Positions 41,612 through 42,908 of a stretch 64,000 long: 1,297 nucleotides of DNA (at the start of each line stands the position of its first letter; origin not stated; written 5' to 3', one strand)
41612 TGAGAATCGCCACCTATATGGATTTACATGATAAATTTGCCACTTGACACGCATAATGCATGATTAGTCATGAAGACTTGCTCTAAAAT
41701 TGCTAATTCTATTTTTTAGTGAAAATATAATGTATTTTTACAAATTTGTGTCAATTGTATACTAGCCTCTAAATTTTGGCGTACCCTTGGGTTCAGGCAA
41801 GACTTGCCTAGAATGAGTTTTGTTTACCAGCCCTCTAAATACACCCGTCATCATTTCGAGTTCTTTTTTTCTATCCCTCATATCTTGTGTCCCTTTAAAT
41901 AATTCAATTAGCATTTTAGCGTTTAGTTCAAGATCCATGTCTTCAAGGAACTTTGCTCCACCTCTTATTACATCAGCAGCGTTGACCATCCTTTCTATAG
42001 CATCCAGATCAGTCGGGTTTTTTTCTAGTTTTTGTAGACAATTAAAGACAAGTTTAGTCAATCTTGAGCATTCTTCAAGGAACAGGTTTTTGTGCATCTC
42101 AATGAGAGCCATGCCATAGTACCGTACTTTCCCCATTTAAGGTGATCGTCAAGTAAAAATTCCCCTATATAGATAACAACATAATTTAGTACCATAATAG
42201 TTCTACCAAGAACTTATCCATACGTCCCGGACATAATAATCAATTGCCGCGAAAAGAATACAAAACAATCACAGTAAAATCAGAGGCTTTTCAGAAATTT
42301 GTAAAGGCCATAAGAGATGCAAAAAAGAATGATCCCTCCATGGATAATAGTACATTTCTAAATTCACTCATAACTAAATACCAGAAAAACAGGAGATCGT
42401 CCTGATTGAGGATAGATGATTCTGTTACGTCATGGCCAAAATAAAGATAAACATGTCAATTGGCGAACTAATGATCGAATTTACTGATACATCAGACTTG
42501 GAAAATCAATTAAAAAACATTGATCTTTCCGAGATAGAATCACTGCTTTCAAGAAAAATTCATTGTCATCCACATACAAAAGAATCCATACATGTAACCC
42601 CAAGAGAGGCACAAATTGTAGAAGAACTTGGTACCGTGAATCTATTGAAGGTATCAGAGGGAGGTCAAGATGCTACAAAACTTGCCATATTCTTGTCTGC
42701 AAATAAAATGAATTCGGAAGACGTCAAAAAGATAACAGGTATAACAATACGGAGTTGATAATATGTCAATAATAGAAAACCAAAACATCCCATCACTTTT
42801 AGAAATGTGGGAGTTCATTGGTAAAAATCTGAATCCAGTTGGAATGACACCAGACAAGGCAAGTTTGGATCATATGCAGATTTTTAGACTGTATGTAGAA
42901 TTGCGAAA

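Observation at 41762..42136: Stand-alone CheA-P1/Hpt-like protein with the phospho-accepting His replaced by Asp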

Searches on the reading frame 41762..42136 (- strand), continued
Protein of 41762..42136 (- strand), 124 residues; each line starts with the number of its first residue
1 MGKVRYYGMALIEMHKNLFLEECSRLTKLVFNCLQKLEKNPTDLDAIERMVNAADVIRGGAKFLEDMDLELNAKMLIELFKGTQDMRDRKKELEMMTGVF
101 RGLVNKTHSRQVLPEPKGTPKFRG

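Call 38: search_protein_families(library=pfam, proteins=[L008:6068-6415:-, L004:6438-6797:-, P0077, P0132, P0136, P0141, P0088, P0094, P0087, P0139], max_evalue=0.01)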
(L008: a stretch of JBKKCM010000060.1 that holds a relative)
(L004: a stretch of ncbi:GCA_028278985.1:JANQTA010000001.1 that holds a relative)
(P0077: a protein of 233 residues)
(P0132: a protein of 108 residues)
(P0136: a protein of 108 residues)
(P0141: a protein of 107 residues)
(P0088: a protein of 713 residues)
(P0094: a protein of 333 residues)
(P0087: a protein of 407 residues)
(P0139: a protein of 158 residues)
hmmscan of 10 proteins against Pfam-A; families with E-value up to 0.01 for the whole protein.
L008:6068-6415:- (115 aa): 1 family
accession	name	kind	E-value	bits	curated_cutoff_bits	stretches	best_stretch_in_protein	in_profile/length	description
PF20364.3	DUF6659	-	3.5e-05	24.4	27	1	2-111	8-115/131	Family of unknown function (DUF6659)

L004:6438-6797:- (119 aa): 2 families
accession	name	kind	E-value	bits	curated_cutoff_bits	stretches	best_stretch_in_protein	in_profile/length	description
PF05331.17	DUF742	-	0.00013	22.2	27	1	27-74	43-90/114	Protein of unknown function (DUF742)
PF01978.25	TrmB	-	0.00025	21.3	25.6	1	37-69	20-52/68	Sugar-specific transcriptional regulator TrmB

P0077 (233 aa): 0 families

P0132 (108 aa): 1 family
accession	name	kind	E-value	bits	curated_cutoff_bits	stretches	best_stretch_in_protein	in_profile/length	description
PF01627.28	Hpt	-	6.8e-05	23.5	24.6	1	24-98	12-82/84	Hpt domain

P0136 (108 aa): 1 family
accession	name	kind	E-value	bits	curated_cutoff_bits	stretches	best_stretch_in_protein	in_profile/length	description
PF01627.28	Hpt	-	1.3e-20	73.9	24.6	1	8-97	2-80/84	Hpt domain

P0141 (107 aa): 1 family
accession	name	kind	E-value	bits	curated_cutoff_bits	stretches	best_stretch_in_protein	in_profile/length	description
PF01627.28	Hpt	-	2.6e-11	44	24.6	1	10-91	2-72/84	Hpt domain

P0088 (713 aa): 3 families
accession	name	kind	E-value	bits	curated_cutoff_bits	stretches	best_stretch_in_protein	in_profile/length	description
PF01627.28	Hpt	-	8.6e-42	141.7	24.6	3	13-103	2-81/84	Hpt domain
PF02518.31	HATPase_c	-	3.9e-06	27.7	26.4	1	652-709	4-53/111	Histidine kinase-, DNA gyrase B-, and HSP90-like ATPase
PF19604.4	DUF6109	-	0.0009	18.4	25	0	151-233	393-474/671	Family of unknown function (DUF6109)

P0094 (333 aa): 2 families
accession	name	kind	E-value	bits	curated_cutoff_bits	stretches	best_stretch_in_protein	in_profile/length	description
PF01627.28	Hpt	-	1.6e-27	96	24.6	2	6-97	1-81/84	Hpt domain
PF12205.13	GIT1_C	-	0.00072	20.2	25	0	221-285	10-70/110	G protein-coupled receptor kinase-interacting protein 1 C term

P0087 (407 aa): 1 family
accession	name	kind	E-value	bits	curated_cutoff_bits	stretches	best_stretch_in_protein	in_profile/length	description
PF01627.28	Hpt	-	1.7e-21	76.7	24.6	2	188-263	2-66/84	Hpt domain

P0139 (158 aa): 1 family
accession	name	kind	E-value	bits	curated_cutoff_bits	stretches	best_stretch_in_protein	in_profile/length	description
PF01627.28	Hpt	-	7.7e-17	61.8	24.6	1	6-98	1-82/84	Hpt domain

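Call 43: search_solved_structures(query=A2, max_evalue=1, show_alignments=3)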
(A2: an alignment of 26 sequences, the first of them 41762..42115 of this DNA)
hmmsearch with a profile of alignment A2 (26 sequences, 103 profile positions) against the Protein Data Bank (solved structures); distinct sequences matched with E-value up to 1: 10.
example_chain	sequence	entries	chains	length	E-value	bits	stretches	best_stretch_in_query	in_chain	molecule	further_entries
2ld6_A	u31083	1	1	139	0.0005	23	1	4-54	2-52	Chemotaxis protein CheA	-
6ff6_A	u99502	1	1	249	0.00084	22.3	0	6-54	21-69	BRIC1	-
1tqg_A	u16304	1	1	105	0.0018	21.2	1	6-54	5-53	Chemotaxis protein cheA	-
8c5v_C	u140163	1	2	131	0.0084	19.1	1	6-63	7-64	Chemotaxis protein CheA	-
1i5n_A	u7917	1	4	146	0.019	17.9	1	6-66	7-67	CHEMOTAXIS PROTEIN CHEA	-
2lp4_A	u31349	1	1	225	0.058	16.4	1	6-62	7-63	Chemotaxis protein CheA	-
7t03_A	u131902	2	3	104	0.15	15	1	5-79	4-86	Cold unfolding four helix bundle | Designed cold unfolding four helix bundle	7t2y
6s1k_A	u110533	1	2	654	0.3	14.1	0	6-64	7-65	Chemotaxis protein CheA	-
2lch_A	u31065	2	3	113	0.44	13.5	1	5-48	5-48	Protein OR38 | computationally designed four-helix bundle protein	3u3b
5cwh_A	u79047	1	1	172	0.79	12.7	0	17-73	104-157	Designed helical repeat protein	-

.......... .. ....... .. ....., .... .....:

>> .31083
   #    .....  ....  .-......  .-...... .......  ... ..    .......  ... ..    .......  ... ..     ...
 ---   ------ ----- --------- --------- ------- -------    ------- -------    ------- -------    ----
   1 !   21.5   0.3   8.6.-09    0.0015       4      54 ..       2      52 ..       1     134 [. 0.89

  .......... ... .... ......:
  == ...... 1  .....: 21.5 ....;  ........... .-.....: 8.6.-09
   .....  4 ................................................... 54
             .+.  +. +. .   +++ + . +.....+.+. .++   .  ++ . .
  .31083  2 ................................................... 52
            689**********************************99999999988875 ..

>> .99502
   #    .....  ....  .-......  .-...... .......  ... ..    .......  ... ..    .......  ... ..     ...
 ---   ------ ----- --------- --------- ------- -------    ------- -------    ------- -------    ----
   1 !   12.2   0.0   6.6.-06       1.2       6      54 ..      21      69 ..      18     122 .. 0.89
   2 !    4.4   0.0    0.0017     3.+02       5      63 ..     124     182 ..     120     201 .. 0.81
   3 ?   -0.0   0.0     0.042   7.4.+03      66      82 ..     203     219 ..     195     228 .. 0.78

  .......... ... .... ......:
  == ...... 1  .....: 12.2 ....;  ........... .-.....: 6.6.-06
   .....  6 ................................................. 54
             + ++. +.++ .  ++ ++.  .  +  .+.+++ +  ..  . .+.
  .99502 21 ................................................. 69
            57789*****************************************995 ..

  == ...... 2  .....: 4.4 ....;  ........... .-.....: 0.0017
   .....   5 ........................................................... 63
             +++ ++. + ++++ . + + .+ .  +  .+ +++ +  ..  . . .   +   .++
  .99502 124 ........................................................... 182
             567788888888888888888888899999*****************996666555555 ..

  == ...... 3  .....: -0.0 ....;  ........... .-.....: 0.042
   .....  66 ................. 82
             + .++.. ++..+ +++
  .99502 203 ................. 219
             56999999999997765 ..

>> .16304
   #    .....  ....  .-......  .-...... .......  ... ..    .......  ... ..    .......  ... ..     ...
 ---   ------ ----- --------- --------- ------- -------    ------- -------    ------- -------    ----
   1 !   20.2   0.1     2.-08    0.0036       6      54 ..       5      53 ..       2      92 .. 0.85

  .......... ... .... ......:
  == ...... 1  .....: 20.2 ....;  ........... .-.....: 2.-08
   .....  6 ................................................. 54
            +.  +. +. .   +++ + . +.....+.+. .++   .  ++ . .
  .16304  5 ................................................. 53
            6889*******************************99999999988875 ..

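Call 44: search_protein_families(library=ncbifam, proteins=[window:41762-42136:-, P0073, P0151, P0070], max_evalue=1)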
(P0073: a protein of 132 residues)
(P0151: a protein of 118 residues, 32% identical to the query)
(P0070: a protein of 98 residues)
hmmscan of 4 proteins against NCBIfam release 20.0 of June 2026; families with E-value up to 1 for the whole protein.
window:41762-42136:- (124 aa): 1 family
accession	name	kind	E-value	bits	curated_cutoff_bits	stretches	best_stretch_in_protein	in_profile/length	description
NF041534.1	rodZ_Strepcoccus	equivalog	0.26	10.5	375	1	14-80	15-74/275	cytoskeleton protein RodZ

P0073 (132 aa): 0 families

P0151 (118 aa): 1 family
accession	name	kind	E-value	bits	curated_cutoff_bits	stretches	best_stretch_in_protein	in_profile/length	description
NF003006.0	PRK03817.1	equivalog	0.074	12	443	1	25-89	224-287/352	galactokinase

P0070 (98 aa): 1 family
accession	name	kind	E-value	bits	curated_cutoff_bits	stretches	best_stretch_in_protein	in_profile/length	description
TIGR04003.1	rSAM_BssD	equivalog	0.07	12.3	496.45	1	30-91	164-226/314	[benzylsuccinate synthase]-activating enzyme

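Call 45: list_cluster_members(proteins=[P0132, P0136, P0141, P0139, P0087, P0070, P0071, P0072, P0074, P0081])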
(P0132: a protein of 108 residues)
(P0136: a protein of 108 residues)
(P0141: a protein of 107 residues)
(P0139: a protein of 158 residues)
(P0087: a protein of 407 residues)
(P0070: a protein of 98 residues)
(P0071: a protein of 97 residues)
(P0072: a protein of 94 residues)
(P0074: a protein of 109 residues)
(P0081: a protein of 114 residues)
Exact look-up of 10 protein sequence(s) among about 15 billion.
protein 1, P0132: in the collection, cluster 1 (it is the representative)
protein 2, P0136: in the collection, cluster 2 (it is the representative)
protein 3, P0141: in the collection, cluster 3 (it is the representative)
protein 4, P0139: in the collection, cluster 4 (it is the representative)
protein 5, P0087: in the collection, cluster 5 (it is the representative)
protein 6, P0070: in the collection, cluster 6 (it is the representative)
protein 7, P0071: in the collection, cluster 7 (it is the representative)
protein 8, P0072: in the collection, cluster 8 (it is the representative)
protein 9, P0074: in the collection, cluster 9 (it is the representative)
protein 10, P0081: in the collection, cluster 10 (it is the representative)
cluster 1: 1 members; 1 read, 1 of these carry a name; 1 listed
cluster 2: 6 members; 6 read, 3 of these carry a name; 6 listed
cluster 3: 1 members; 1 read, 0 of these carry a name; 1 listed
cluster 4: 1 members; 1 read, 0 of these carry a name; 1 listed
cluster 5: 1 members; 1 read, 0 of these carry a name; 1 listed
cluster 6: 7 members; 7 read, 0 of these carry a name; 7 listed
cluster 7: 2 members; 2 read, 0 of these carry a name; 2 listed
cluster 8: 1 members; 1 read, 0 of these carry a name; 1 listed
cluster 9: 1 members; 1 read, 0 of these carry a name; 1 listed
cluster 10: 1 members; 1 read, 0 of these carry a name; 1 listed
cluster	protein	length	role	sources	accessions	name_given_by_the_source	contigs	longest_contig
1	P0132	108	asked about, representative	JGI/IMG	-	chemotaxis protein histidine kinase CheA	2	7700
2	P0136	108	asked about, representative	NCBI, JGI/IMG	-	two-component system chemotaxis sensor kinase CheA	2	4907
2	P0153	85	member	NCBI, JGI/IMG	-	two-component system chemotaxis sensor kinase CheA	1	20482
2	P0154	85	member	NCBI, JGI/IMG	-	two-component system chemotaxis sensor kinase CheA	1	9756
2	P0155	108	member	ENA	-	-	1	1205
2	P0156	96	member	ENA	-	-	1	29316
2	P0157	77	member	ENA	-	-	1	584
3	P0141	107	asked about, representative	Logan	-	-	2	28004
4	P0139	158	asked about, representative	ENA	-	-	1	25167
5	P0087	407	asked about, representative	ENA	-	-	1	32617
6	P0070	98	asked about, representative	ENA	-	-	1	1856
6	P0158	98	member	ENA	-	-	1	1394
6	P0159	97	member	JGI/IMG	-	-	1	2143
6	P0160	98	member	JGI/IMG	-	-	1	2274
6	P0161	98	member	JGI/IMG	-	-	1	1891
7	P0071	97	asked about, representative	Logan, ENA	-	-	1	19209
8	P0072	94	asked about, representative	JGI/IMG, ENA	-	-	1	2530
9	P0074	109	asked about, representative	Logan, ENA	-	-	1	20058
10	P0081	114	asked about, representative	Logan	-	-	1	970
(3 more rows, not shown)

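Call 46: find_encoding_contigs(protein=P0071, flank=7000, max_places=1)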
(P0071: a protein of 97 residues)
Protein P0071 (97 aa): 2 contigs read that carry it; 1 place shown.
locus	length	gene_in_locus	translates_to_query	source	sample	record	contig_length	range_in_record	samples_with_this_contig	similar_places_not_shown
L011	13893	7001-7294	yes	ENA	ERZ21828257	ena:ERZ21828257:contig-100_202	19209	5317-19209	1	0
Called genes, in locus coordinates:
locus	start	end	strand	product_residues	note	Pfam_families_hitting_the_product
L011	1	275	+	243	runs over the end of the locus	PF00512:HisKA, PF02518:HATPase_c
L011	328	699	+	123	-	PF00072:Response_reg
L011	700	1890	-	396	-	PF12138:Spherulin4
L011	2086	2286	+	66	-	PF00741:Gas_vesicle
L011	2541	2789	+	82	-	PF00741:Gas_vesicle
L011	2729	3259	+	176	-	PF05121:GvpK, PF00741:Gas_vesicle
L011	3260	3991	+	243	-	PF06386:GvpL_GvpF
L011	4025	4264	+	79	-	-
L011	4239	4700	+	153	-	-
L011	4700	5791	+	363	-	PF00512:HisKA, PF02518:HATPase_c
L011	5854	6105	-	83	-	-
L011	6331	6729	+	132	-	-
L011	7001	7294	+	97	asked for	-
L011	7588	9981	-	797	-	PF02369:Big_1 (weak)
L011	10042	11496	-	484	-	PF00482:T2SSF (weak)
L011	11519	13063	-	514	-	PF00437:T2SSE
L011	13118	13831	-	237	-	-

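Call 47: find_encoding_contigs(protein=P0074, flank=7000, max_places=1)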
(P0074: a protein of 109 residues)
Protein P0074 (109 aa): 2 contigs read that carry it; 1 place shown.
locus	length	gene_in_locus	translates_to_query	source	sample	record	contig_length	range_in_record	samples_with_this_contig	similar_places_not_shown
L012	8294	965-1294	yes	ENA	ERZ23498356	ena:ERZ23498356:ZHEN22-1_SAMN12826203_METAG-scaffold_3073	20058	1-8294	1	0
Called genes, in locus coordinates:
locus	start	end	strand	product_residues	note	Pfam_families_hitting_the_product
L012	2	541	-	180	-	?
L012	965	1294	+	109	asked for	-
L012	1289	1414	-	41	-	-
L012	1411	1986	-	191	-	-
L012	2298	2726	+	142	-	PF11969:DcpS_C, PF01230:HIT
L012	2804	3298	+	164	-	PF00072:Response_reg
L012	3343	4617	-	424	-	PF03463:eRF1_1, PF03464:eRF1_2, PF03465:eRF1_3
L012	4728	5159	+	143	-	-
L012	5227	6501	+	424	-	PF00512:HisKA, PF02518:HATPase_c, PF14501:HATPase_c_5 (weak)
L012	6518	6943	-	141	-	PF00072:Response_reg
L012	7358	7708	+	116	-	PF01978:TrmB (faint)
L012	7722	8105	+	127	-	-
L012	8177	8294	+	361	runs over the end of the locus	PF12974:Phosphonate-bd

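Call 65: search_protein_families(library=pfam, proteins=[L007:2865-3089:+, L009:1263-1424:+, L008:6597-6815:+, L007:908-1825:+, L007:1822-2868:+, L007:510-911:+, L011:6331-6729:+, L006:7369-7857:-, L004:7372-7695:-, L012:1411-1986:-], max_evalue=0.05)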
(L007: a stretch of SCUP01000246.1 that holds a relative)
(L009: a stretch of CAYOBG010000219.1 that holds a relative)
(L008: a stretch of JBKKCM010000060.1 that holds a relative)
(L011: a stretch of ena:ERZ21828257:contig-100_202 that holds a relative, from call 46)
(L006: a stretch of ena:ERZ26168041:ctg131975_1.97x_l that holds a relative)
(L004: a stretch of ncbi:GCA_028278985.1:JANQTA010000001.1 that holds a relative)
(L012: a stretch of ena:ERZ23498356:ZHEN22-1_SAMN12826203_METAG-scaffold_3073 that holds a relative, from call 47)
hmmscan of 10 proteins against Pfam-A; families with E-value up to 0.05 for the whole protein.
L007:2865-3089:+ (74 aa): 1 family
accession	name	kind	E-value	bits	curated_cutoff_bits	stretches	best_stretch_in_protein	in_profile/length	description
PF00412.28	LIM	-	0.028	15.1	22.9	1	24-51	1-28/58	LIM domain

L009:1263-1424:+ (53 aa): 0 families

L008:6597-6815:+ (72 aa): 1 family
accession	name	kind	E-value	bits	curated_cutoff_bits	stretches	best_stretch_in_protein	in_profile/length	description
PF04570.20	zf-FLZ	-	0.015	15.2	23.4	1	16-60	8-50/54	zinc-finger of the FCS-type, C2-C2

L007:908-1825:+ (305 aa): 4 families
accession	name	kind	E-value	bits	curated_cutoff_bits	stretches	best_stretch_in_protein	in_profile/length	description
PF00413.30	Peptidase_M10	-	1.3e-10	41.8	24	1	240-293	102-158/159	Matrixin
PF12388.14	Peptidase_M57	-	0.0047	17.1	21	1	174-263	60-150/212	Dual-action HEIGH metallo-peptidase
PF13582.12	Reprolysin_3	-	0.022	15.7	22.4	0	193-263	56-123/123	Metallo-peptidase family M12B Reprolysin-like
PF13688.12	Reprolysin_5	-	0.036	14.7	27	0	177-267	72-162/196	Metallo-peptidase family M12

L007:1822-2868:+ (348 aa): 6 families
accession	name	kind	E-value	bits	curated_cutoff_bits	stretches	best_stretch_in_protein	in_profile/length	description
PF02518.31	HATPase_c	-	5.8e-31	107.7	26.4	1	223-333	2-109/111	Histidine kinase-, DNA gyrase B-, and HSP90-like ATPase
PF00512.31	HisKA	-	3.1e-14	53.2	26.9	1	109-176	1-65/66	His Kinase A (phospho-acceptor) domain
PF13589.12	HATPase_c_3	-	3.5e-08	34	25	1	226-305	2-81/137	Histidine kinase-, DNA gyrase B-, and HSP90-like ATPase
PF14501.12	HATPase_c_5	-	0.00053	20.3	22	1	228-320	7-91/102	GHKL domain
PF13581.12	HATPase_c_2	-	0.033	14.7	27.4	0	236-309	41-110/127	Histidine kinase-like ATPase domain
PF21026.2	SLFN_GTPase-like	-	0.033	14.3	27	0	77-134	55-105/139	Schlafen, GTPase-like domain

L007:510-911:+ (133 aa): 1 family
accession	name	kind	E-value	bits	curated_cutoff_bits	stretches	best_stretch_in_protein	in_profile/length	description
PF00072.30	Response_reg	-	2.4e-23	82.9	30.2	1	13-122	2-110/111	Response regulator receiver domain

L011:6331-6729:+ (132 aa): 1 family
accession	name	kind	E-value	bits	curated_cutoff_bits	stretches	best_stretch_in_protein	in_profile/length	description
PF24287.1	DUF7475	-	0.00012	22.7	31.3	1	5-111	12-109/115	Family of unknown function (DUF7475)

L006:7369-7857:- (162 aa): 0 families

L004:7372-7695:- (107 aa): 0 families

L012:1411-1986:- (191 aa): 1 family
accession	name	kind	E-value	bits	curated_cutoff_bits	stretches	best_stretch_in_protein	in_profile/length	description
PF10226.14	CCDC85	-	0.0063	16.6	23.8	1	57-109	22-74/192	CCDC85 family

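Call 67: find_encoding_contigs(protein=P0132, flank=5000, max_places=1)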
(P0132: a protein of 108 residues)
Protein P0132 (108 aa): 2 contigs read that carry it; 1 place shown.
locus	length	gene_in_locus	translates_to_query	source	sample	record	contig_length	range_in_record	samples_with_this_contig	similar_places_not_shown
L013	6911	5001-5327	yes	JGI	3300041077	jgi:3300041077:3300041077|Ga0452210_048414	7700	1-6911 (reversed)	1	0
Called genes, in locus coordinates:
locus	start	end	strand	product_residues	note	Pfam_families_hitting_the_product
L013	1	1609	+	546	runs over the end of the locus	PF14827:dCache_3, PF17201:Cache_3-Cache_2, PF17202:sCache_3_3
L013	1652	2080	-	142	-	PF00072:Response_reg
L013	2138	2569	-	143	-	PF00072:Response_reg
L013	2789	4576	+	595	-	PF00989:PAS (faint), PF08448:PAS_4 (faint), PF12860:PAS_7 (faint), PF13426:PAS_9, PF24820:Diguanyl_cycl_sensor, PF00512:HisKA, PF02518:HATPase_c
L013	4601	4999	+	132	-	PF00072:Response_reg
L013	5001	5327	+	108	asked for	-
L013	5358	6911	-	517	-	?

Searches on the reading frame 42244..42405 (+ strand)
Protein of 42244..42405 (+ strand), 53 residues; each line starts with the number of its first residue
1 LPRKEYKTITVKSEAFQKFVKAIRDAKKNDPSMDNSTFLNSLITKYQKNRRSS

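Call 3: search_protein_families(library=pfam, proteins=[window:42244-42405:+], max_evalue=10)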
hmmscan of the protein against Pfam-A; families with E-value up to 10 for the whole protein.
window:42244-42405:+ (53 aa): 0 families

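Call 44: search_protein_families(library=ncbifam, proteins=[window:42244-42405:+], max_evalue=1)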
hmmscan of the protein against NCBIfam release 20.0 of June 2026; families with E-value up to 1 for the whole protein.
window:42244-42405:+ (53 aa): 0 families

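Call 70: search_solved_structures(query=window:42244-42405:+, max_evalue=10)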
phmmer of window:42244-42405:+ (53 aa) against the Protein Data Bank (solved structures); distinct sequences matched with E-value up to 10: 2.
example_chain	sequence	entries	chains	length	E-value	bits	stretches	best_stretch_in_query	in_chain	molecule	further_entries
4oe4_A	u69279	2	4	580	0.52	14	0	11-33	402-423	Delta-1-pyrroline-5-carboxylate dehydrogenase, mitochondrial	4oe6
3we9_A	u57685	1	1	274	1.5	12.6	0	5-30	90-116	Putative phytoene/squalene synthase YisP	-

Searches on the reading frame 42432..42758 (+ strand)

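Call 3: search_protein_families(library=pfam, proteins=[window:42432-42758:+], max_evalue=10)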
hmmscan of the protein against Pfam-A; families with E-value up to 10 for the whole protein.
window:42432-42758:+ (108 aa): 2 families
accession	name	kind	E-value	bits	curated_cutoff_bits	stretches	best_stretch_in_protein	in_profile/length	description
PF07176.17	DUF1400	-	0.13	12.9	23.4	1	23-93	37-107/127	Alpha/beta hydrolase of unknown function (DUF1400)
PF21068.3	ATPgraspMvdD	-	0.15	12.6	27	1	18-70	50-102/121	MvdD pre-ATP grasp domain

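Call 44: search_protein_families(library=ncbifam, proteins=[window:42432-42758:+], max_evalue=1)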
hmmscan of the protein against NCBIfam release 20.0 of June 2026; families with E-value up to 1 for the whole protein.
window:42432-42758:+ (108 aa): 1 family
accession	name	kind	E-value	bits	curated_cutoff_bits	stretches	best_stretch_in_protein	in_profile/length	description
TIGR01123.1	ilvE_II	equivalog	0.027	13.4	250.05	1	37-82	163-208/313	branched-chain-amino-acid transaminase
